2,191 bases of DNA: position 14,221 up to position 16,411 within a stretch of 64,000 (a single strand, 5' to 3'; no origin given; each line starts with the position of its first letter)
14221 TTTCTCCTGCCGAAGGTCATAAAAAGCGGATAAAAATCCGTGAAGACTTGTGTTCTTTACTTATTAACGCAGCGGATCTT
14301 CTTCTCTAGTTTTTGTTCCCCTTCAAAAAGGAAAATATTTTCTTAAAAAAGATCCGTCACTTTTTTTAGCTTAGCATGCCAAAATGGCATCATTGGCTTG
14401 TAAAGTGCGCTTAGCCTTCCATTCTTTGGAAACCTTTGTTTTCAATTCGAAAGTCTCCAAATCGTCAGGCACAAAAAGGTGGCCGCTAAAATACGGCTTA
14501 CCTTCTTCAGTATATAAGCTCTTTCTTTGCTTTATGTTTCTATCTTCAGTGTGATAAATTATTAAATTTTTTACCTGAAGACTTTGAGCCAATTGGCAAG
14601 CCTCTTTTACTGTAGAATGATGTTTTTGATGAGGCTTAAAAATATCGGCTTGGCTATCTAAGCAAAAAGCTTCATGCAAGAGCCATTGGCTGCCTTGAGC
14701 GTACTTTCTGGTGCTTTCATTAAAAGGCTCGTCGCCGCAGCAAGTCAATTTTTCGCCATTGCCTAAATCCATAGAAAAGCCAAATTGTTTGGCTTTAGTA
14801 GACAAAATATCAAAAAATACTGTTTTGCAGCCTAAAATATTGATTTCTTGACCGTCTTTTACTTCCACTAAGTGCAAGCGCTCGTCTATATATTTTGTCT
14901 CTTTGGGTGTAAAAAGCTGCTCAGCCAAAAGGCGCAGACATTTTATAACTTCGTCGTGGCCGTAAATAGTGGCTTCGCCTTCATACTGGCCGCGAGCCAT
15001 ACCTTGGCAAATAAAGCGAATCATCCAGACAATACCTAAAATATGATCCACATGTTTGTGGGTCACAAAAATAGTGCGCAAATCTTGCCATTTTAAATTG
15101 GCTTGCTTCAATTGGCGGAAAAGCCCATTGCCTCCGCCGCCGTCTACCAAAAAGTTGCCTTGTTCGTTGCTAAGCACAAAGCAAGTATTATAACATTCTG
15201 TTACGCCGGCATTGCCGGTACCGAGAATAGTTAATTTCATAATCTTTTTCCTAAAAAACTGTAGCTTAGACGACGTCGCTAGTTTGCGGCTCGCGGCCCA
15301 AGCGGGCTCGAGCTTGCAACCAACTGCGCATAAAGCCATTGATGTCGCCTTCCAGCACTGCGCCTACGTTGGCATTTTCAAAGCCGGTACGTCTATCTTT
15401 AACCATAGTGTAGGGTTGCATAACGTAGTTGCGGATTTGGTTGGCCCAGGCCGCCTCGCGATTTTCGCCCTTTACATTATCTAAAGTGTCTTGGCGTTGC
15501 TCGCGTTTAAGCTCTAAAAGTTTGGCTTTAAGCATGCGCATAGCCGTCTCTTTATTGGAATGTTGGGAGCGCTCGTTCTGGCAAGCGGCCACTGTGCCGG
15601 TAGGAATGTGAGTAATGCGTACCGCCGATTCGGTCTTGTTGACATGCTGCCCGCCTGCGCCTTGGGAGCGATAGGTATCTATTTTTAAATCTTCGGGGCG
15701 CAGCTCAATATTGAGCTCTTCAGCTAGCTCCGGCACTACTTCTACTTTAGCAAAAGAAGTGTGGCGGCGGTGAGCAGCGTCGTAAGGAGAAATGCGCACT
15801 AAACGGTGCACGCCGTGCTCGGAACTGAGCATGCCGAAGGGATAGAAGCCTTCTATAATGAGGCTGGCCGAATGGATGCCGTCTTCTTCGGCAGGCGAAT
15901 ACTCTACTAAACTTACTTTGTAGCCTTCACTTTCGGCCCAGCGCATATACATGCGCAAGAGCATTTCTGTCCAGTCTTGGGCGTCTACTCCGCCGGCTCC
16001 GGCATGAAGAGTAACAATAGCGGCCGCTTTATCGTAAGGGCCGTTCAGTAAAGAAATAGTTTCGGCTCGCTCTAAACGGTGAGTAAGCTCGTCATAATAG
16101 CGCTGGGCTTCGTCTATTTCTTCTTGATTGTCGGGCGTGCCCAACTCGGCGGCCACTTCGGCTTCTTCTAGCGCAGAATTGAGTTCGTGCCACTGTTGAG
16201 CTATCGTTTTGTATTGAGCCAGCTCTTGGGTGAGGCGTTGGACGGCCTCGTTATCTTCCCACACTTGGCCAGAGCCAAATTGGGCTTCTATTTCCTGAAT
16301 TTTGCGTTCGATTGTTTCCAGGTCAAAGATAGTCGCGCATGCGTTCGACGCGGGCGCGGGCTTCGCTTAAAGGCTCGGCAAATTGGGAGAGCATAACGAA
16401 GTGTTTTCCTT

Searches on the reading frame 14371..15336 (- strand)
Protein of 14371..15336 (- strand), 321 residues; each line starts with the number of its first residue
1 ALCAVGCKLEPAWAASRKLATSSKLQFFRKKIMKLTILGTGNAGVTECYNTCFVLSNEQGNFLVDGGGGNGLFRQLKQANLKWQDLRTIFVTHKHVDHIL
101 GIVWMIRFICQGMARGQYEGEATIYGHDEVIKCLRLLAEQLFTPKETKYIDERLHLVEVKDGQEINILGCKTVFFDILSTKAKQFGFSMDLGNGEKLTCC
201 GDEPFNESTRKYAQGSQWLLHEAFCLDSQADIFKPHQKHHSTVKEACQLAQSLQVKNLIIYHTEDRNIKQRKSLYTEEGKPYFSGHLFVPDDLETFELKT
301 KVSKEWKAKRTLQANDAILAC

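Call 29: search_protein_families(library=pfam, proteins=[window:14371-15336:-], max_evalue=0.001)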
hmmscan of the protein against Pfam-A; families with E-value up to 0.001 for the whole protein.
window:14371-15336:- (321 aa): 2 families
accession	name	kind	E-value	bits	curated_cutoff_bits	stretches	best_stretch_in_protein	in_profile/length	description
PF12706.13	Lactamase_B_2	-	6.4e-16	59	27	1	61-262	2-199/200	Beta-lactamase superfamily domain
PF00753.33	Lactamase_B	-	7.4e-11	42.8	22.7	1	46-104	2-62/196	Metallo-beta-lactamase superfamily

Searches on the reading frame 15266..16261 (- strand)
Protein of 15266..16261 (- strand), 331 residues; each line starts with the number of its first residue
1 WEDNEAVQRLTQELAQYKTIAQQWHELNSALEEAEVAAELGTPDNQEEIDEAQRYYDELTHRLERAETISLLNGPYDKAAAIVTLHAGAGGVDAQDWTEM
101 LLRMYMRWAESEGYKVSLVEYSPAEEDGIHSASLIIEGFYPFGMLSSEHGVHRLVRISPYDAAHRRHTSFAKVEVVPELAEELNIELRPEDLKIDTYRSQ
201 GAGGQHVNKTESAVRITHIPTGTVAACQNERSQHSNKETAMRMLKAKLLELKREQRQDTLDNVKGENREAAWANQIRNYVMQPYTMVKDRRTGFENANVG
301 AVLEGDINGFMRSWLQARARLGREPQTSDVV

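Call 29: search_protein_families(library=pfam, proteins=[window:15266-16261:-], max_evalue=0.001)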
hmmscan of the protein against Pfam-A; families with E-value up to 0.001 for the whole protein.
window:15266-16261:- (331 aa): 2 families
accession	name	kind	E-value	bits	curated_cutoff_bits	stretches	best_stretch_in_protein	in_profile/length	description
PF03462.23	PCRF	-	2.1e-48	165.2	24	1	1-173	18-194/194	PCRF domain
PF00472.26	RF-1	-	1.9e-40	137.9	35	1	182-291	2-116/116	RF-1 domain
